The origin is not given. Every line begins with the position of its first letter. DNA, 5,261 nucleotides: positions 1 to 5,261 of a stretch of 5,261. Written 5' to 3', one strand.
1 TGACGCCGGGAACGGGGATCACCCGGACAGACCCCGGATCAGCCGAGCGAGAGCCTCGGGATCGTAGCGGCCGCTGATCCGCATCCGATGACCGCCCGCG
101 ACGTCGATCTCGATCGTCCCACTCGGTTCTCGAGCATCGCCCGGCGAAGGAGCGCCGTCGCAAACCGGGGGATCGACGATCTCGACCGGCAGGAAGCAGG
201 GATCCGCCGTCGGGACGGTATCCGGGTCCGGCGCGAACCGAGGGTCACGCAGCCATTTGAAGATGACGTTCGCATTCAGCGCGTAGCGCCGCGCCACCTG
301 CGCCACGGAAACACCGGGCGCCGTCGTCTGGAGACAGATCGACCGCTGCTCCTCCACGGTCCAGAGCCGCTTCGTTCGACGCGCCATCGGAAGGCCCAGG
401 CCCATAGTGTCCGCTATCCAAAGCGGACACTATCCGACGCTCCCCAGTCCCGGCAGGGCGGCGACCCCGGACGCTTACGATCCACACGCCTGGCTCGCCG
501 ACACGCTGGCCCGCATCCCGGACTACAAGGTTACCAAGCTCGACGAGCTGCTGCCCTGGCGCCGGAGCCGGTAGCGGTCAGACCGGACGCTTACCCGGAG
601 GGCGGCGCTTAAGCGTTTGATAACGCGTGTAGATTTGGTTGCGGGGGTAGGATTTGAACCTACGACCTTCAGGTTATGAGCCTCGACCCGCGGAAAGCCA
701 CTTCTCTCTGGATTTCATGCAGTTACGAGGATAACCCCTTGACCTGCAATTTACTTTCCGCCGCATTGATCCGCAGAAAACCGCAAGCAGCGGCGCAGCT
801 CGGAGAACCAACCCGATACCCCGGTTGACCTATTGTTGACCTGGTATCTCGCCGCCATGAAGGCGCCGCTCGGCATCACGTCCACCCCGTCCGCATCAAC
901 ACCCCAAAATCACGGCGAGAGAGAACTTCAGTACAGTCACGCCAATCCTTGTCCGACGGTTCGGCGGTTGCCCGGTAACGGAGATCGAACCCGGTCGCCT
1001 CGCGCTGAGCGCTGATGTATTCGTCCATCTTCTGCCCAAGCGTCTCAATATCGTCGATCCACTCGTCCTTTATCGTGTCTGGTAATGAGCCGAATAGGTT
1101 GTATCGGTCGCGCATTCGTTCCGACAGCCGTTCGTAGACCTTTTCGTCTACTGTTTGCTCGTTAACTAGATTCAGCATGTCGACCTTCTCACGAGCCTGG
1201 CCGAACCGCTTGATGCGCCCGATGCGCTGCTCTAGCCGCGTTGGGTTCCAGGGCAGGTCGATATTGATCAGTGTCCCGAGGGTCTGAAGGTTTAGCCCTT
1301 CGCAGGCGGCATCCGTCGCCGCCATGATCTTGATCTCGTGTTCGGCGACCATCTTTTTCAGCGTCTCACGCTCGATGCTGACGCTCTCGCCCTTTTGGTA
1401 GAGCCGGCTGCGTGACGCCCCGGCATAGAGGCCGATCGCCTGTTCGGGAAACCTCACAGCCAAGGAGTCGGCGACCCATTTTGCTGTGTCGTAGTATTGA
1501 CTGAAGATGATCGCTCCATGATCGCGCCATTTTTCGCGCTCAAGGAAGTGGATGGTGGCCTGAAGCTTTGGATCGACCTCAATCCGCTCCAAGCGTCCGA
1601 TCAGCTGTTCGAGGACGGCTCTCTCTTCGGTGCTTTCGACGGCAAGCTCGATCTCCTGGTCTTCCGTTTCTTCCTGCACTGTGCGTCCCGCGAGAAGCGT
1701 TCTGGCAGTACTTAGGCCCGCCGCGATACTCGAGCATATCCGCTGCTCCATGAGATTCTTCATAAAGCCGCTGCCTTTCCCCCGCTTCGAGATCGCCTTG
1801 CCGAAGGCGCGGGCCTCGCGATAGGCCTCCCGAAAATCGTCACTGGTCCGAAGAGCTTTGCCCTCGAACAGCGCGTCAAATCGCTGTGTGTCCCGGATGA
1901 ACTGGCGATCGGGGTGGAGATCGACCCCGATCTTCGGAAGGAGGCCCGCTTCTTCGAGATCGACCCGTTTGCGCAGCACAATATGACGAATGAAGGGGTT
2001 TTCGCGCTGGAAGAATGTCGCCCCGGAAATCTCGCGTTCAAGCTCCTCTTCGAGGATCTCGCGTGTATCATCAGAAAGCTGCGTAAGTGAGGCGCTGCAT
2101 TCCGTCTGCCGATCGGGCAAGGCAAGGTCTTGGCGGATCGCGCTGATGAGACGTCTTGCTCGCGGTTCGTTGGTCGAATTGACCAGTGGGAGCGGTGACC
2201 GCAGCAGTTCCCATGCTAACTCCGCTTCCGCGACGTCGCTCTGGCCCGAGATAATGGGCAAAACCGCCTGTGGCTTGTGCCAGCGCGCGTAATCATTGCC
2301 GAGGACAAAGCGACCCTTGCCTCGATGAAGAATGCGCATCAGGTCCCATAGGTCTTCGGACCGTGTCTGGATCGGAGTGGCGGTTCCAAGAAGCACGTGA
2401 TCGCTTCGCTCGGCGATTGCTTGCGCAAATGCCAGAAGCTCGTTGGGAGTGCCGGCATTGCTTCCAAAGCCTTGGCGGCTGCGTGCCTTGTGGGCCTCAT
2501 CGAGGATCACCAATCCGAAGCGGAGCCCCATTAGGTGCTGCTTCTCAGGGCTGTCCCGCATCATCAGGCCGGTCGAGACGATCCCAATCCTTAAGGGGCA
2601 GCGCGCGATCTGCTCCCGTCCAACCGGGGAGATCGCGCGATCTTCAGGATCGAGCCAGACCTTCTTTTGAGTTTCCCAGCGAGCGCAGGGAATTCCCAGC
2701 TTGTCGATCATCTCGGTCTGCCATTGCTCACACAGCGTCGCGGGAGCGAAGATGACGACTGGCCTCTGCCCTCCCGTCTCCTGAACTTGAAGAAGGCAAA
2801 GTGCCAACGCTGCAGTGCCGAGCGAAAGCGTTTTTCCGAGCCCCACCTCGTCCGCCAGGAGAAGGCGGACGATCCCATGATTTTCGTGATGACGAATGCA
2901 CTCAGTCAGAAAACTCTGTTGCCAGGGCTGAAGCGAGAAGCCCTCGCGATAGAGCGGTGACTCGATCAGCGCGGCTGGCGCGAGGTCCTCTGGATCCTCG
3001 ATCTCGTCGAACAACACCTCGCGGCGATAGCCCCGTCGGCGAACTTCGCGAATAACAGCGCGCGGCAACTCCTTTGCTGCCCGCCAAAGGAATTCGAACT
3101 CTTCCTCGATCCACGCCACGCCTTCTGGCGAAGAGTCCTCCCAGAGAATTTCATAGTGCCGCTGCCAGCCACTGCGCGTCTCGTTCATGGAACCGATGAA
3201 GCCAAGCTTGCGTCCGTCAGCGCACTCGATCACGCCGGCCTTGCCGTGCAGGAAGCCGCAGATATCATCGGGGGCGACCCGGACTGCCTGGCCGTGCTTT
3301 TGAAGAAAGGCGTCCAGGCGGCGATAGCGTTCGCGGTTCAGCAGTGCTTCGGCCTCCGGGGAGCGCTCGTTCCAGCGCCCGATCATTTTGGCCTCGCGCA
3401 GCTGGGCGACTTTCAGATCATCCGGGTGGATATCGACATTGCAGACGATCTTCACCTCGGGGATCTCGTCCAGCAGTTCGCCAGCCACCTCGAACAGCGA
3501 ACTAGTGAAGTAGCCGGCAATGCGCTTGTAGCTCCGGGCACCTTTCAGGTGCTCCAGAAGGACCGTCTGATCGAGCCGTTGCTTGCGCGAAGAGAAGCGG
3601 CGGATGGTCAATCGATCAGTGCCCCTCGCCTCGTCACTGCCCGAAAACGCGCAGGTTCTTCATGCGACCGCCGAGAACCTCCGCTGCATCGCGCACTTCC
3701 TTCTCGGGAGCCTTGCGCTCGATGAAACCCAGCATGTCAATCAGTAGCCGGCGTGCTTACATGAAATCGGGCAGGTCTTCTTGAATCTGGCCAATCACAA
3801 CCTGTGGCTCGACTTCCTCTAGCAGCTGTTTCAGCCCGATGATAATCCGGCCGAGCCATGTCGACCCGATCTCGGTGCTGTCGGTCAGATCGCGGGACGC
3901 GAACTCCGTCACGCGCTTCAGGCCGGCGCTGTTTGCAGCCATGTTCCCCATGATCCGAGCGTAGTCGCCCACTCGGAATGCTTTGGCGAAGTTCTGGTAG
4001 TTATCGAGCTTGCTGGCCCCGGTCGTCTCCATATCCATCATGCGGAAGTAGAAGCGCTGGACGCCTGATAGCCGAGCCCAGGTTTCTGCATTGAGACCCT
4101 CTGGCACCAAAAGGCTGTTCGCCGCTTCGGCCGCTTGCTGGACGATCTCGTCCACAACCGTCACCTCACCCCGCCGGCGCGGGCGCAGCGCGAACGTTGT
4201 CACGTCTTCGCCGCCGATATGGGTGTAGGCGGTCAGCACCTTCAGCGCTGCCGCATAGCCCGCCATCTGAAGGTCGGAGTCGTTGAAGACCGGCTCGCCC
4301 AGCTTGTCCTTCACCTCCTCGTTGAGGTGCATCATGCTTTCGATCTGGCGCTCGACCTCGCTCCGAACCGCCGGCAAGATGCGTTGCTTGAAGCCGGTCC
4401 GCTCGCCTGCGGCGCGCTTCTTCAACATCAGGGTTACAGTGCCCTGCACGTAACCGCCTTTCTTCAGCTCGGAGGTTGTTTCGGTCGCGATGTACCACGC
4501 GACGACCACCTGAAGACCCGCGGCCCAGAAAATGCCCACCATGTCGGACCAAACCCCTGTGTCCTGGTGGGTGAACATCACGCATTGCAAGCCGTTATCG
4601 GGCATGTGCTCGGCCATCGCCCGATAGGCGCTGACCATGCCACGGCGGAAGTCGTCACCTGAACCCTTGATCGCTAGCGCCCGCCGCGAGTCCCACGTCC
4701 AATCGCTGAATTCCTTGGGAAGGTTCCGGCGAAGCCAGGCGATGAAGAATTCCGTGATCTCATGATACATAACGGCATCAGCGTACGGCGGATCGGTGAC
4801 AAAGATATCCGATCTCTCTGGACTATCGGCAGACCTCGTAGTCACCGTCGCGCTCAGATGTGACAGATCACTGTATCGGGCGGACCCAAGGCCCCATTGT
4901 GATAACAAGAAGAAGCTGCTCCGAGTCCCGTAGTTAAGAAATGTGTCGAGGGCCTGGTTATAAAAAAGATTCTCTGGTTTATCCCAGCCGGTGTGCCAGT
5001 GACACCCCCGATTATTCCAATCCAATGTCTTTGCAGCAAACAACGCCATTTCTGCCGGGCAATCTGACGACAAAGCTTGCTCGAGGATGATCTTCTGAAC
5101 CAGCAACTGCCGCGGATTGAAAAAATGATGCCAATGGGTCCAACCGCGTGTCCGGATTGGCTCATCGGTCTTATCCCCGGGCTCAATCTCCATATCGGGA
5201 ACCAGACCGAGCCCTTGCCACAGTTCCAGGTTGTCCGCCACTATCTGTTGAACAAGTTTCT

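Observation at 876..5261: Methylase plus PLD-SNF2 helicase-nuclease module: candidate RM-like anti-phage system, only partly in view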

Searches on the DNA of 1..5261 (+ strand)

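Call 11: search_dna_similar(query=window:1-5261:+, collection=plasmids, mode=near)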
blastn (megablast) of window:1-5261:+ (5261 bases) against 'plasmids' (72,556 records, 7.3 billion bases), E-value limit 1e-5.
Records with a match: 47; places in all: 66; records where one place covers at least 80% of the query: 0.
Best place of each record, by identity: 95-99% 40; 90-95% 3; 80-90% 3; 60-80% 1.
By first word of the organism name: Sulfitobacter 10; Thioclava 10; Sphingobium 4; Paracoccus 3; Ruegeria 2; Tritonibacter 2; Novosphingobium 2; Loktanella 2; Methylocystis 1; Roseicitreum 1; and 10 more.
By predicted mobility (MOB-suite, as given by PLSDB): non-mobilizable 36; conjugative 6; mobilizable 5.
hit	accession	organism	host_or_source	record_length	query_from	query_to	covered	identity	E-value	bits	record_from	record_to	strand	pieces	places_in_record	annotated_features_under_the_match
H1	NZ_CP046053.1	Methylocystis heyeri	cell culture,Sphagnum peat bog lake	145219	1037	1319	5%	78.5%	2e-41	180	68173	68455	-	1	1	phospholipase D-like domain-containing anti-phage protein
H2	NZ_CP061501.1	Roseicitreum antarcticum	Intertidal sediment,Sandy intertidal ...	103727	599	683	2%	87.4%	2e-16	97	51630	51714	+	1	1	none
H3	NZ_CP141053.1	Paracoccus denitrificans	-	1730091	607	687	2%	89.0%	6e-17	99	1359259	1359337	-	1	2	none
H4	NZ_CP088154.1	Mesorhizobium mediterraneum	Cicer arietinum L.,cell culture,radical ...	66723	4210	4277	1%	84.1%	6e-7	66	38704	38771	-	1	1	anti-phage-associated DUF1156 domain-containing protein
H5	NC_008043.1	Ruegeria sp. TM1040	-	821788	632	687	1%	96.4%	1e-14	92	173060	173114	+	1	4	none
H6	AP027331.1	Sphingobium sp. TomTYG65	-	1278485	632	687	1%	96.4%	1e-14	92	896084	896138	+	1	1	none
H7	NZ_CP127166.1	Marivivens sp. LCG002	cell culture,seawater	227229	631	687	1%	94.7%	1e-13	88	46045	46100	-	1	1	none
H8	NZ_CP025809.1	Sulfitobacter sp. SK025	Marine surface water,North Sea (surface ...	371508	633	687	1%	96.4%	4e-14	90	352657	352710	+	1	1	none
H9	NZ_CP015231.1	Tritonibacter mobilis F1926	cell culture,seawater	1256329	633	687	1%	96.4%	4e-14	90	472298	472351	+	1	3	record has no annotation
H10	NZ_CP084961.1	Sulfitobacter pontiacus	cell culture,Seawater from the North ...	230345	633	687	1%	96.4%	4e-14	90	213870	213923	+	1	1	none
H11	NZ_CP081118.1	Sulfitobacter pontiacus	-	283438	633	687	1%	96.4%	4e-14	90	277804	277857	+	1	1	none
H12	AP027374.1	Sulfitobacter pontiacus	-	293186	633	687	1%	96.4%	4e-14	90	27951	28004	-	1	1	none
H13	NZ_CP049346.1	Sulfitobacter pontiacus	-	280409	633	687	1%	96.4%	4e-14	90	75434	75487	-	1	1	none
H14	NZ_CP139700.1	Sulfitobacter pontiacus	Bacterial Culture,hydrothermal vent ...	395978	633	687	1%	96.4%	4e-14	90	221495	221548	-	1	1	none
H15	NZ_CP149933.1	Thioclava sp. GXIMD2076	pure culture,conch meat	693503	633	687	1%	96.4%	4e-14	90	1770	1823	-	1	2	none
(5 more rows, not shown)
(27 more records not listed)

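Call 12: get_annotated_region(hit=H1, flank=15000)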
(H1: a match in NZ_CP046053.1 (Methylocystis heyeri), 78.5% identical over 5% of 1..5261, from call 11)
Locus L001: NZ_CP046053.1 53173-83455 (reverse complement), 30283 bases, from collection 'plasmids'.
description: Methylocystis heyeri strain H2 plasmid unnamed1, complete sequence
organism: Methylocystis heyeri (NCBI taxid 391905)
taxonomy: Bacteria; Pseudomonadota; Alphaproteobacteria; Hyphomicrobiales; Methylocystaceae; Methylocystis; Methylocystis heyeri
host: -; source: cell culture,Sphagnum peat bog lake; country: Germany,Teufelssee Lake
typing (MOB-suite, as given by PLSDB): non-mobilizable
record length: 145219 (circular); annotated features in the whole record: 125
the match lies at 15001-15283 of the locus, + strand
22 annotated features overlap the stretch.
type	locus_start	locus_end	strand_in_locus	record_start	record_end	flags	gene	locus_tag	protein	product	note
CDS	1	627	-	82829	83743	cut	-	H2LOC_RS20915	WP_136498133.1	tyrosine-type recombinase/integrase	GO:0015074 - DNA integration [Evidence IEA]; GO:0006310 - DNA recombination [Evidence IEA]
CDS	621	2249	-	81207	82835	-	-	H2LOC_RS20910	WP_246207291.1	tyrosine-type recombinase/integrase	GO:0015074 - DNA integration [Evidence IEA]; GO:0006310 - DNA recombination [Evidence IEA]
CDS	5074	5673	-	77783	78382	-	-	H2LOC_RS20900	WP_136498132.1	hypothetical protein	-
CDS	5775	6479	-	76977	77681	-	-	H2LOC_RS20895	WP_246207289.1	hypothetical protein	-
CDS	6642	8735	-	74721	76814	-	-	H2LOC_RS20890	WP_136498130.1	ParB/RepB/Spo0J family partition protein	-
CDS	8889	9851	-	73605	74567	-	-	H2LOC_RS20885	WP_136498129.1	zincin-like metallopeptidase domain-containing protein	-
CDS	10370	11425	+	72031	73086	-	-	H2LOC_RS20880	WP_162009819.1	nucleoid-associated protein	-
CDS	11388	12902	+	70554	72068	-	-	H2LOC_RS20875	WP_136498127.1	hypothetical protein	-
CDS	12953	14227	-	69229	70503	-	-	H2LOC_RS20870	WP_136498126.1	DUF262 domain-containing protein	-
CDS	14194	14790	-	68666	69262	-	-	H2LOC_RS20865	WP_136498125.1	DUF262 domain-containing protein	-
CDS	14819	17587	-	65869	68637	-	-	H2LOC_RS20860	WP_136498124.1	phospholipase D-like domain-containing anti-phage protein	GO:0051607 - defense response to virus [Evidence IEA]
CDS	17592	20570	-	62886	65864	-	-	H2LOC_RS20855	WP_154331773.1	anti-phage-associated DUF1156 domain-containing protein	GO:0051607 - defense response to virus [Evidence IEA]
CDS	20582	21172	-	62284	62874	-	-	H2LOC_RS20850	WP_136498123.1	anti-phage-associated DUF3780 domain-containing protein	GO:0051607 - defense response to virus [Evidence IEA]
CDS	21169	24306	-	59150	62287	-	-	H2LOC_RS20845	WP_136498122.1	anti-phage-associated DUF499 domain-containing protein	GO:0051607 - defense response to virus [Evidence IEA]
CDS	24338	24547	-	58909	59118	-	-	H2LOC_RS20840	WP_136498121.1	hypothetical protein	-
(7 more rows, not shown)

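Call 13: get_annotated_region(hit=H4, flank=15000)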
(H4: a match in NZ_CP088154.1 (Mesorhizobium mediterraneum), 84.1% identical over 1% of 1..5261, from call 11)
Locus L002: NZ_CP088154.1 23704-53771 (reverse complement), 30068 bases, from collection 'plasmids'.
description: Mesorhizobium mediterraneum strain R31 plasmid unnamed3, complete sequence
organism: Mesorhizobium mediterraneum (NCBI taxid 43617)
taxonomy: Bacteria; Pseudomonadota; Alphaproteobacteria; Hyphomicrobiales; Phyllobacteriaceae; Mesorhizobium; Mesorhizobium mediterraneum
host: -; source: Cicer arietinum L.,cell culture,radical nodules from chickpea plants; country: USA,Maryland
typing (MOB-suite, as given by PLSDB): non-mobilizable; mating-pair formation MPF_T
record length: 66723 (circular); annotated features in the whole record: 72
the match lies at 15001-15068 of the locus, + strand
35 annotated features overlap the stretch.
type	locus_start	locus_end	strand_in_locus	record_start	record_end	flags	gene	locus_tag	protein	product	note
CDS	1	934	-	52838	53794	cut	-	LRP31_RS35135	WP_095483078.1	hypothetical protein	-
CDS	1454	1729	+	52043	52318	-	-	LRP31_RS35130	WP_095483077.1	hypothetical protein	-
CDS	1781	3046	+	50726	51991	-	-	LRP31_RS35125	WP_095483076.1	type VI secretion protein ImpB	-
CDS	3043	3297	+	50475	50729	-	-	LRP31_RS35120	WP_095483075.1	hypothetical protein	-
CDS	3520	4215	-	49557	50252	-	-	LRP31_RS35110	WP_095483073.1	SOS response-associated peptidase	GO:0018142 - obsolete protein-DNA covalent cross-linking [Evidence IEA]; GO:0009432 - SOS response [Evidence IEA]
CDS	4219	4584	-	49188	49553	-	-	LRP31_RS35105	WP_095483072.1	hypothetical protein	-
CDS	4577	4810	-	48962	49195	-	-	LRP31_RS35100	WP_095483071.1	hypothetical protein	-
CDS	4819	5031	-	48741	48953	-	-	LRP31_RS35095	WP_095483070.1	hypothetical protein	-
CDS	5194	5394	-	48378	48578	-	-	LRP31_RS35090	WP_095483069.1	hypothetical protein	-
CDS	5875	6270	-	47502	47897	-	-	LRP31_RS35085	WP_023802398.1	hypothetical protein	-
CDS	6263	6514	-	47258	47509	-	-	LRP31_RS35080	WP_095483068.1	type II toxin-antitoxin system Phd/YefM family antitoxin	-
CDS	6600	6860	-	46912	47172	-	-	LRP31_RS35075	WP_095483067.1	hypothetical protein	-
CDS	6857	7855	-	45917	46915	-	-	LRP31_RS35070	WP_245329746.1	hypothetical protein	-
CDS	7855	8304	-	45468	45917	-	-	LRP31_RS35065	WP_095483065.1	protein psiB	-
CDS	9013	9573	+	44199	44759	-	-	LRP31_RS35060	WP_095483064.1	helix-turn-helix transcriptional regulator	-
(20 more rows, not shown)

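Call 68: search_rna_families(sources=[window, L010], threshold=gathering)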
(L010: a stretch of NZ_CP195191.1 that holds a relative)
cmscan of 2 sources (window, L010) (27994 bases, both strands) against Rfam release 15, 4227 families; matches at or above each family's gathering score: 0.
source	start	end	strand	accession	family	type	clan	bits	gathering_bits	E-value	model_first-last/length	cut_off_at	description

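Call 71: get_annotated_region(hit=H3, flank=1500)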
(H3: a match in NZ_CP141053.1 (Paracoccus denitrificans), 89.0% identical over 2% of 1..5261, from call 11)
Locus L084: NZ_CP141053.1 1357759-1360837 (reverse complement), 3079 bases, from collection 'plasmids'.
description: Paracoccus denitrificans strain HAMBI_2443 plasmid unnamed1, complete sequence
organism: Paracoccus denitrificans (NCBI taxid 266)
taxonomy: Bacteria; Pseudomonadota; Alphaproteobacteria; Rhodobacterales; Paracoccaceae; Paracoccus; Paracoccus denitrificans
host: -; source: -; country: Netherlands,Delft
typing (MOB-suite, as given by PLSDB): conjugative; replicon rep_cluster_746; relaxase MOBP; mating-pair formation MPF_T
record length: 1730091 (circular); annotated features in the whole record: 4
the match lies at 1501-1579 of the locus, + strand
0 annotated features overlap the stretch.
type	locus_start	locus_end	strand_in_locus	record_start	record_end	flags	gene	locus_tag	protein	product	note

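Call 73: search_rna_families(source=L084, threshold=gathering)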
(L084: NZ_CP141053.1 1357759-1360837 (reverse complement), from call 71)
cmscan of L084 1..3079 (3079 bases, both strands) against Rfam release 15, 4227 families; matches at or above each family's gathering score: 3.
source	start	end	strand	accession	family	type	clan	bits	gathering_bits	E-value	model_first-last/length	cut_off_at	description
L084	1900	3079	-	RF02541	LSU_rRNA_bacteria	Gene; rRNA;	CL00112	1310.8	50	0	1725-2925/2925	5'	Bacterial large subunit ribosomal RNA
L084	1668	1782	-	RF00001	5S_rRNA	Gene; rRNA;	CL00113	90.6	38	1.8e-19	1-120/120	no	5S ribosomal RNA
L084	1532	1605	-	RF00005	tRNA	Gene; tRNA;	CL00001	66.2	29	1.7e-13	1-71/71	no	tRNA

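Call 80: search_dna_similar(query=window:1-640:+, collection=plasmids, mode=distant, max_rows=12)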
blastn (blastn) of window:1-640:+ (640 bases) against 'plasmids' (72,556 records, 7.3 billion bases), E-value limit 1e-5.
Records with a match: 97; places in all: 183; records where one place covers at least 80% of the query: 0.
Best place of each record, by identity: 90-95% 1; 80-90% 8; 60-80% 88.
By first word of the organism name: Pseudosulfitobacter 39; Paracoccus 24; Sulfitobacter 6; Labrenzia 4; Roseobacter 4; Roseivivax 3; Croceicoccus 3; Roseibium 2; Haematobacter 1; Geminicoccaceae 1; and 10 more.
By predicted mobility (MOB-suite, as given by PLSDB): non-mobilizable 78; mobilizable 13; conjugative 6.
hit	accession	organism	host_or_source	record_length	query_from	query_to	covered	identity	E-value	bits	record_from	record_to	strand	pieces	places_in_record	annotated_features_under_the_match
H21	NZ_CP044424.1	Paracoccus pantotrophus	cell culture,denitrifying, ...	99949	9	484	74%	74.9%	2e-82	314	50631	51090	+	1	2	transposase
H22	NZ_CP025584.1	Paracoccus jeotgali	-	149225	9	478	73%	74.8%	9e-81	307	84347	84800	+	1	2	transposase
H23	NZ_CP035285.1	Paracoccus versutus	whole organism,soil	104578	9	478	73%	74.8%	9e-81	307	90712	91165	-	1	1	transposase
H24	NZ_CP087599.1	Paracoccus sp. MA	cell culture,soil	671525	9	478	73%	74.6%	2e-76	294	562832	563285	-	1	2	transposase | tnpB: IS66 family insertion sequence element accessory protein TnpB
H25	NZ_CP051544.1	Paracoccus sanguinis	cell culture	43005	4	478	74%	73.6%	5e-72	279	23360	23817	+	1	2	transposase | tnpB: IS66 family insertion sequence element accessory protein TnpB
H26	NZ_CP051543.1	Paracoccus sanguinis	cell culture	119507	4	478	74%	73.5%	6e-71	276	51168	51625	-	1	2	transposase | tnpB: IS66 family insertion sequence element accessory protein TnpB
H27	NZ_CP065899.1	Paracoccus marcusii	Cancer pagurus,whole ...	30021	4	478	74%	72.8%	8e-63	249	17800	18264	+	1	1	transposase | IS3 family transposase | tnpB: IS66 family insertion sequence element accessory protein TnpB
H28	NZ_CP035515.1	Haematobacter massiliensis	single cell,human skin swab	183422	4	478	74%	72.7%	1e-67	265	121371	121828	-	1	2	transposase | tnpB: IS66 family insertion sequence element accessory protein TnpB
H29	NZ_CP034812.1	Paracoccus sp. Arc7-R13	-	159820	5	478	74%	72.4%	3e-61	242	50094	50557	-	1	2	transposase | tnpB: IS66 family insertion sequence element accessory protein TnpB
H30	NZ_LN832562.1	Paracoccus aminovorans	-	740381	7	458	71%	71.0%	1e-54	222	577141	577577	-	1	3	transposase | tnpB: IS66 family insertion sequence element accessory protein TnpB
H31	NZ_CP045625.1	Roseibium aggregatum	-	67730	9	478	73%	67.9%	6e-33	149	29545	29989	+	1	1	transposase | tnpB: IS66 family insertion sequence element accessory protein TnpB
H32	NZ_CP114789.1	Roseibium sp. Sym1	Symbiodiniaceae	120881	9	478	73%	67.9%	6e-33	149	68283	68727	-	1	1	transposase | tnpB: IS66 family insertion sequence element accessory protein TnpB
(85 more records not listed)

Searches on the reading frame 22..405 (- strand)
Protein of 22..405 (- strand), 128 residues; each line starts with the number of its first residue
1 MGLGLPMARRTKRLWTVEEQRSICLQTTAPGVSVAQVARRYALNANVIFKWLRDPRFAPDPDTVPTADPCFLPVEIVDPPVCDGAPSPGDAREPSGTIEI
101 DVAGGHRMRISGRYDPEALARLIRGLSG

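Call 5: search_protein_families(library=pfam, proteins=[window:22-405:-], max_evalue=0.01)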
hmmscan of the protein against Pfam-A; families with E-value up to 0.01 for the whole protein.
window:22-405:- (128 aa): 1 family
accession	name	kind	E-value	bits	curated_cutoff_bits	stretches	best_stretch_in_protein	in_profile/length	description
PF01527.26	HTH_Tnp_1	-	3.7e-05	24.3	24.1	1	10-54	2-46/75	Transposase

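Call 7: search_protein_families(library=ncbifam, proteins=[window:22-405:-], max_evalue=0.01)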
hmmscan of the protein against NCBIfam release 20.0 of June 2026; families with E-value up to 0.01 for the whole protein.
window:22-405:- (128 aa): 3 families
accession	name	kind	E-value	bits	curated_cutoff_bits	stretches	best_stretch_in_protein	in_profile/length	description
NF047595.1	IS66_ISRel24_TnpA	equivalog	8.3e-27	94.1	74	1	12-126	2-113/113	IS66-like element accessory protein TnpA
NF038385.1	IS66_access_TnpA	equivalog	1.8e-06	27.7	150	1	23-54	97-128/190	IS66-like element accessory protein TnpA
NF006928.0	PRK09413.1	subfamily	0.0048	17.4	229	1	12-53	10-51/121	IS2 repressor TnpA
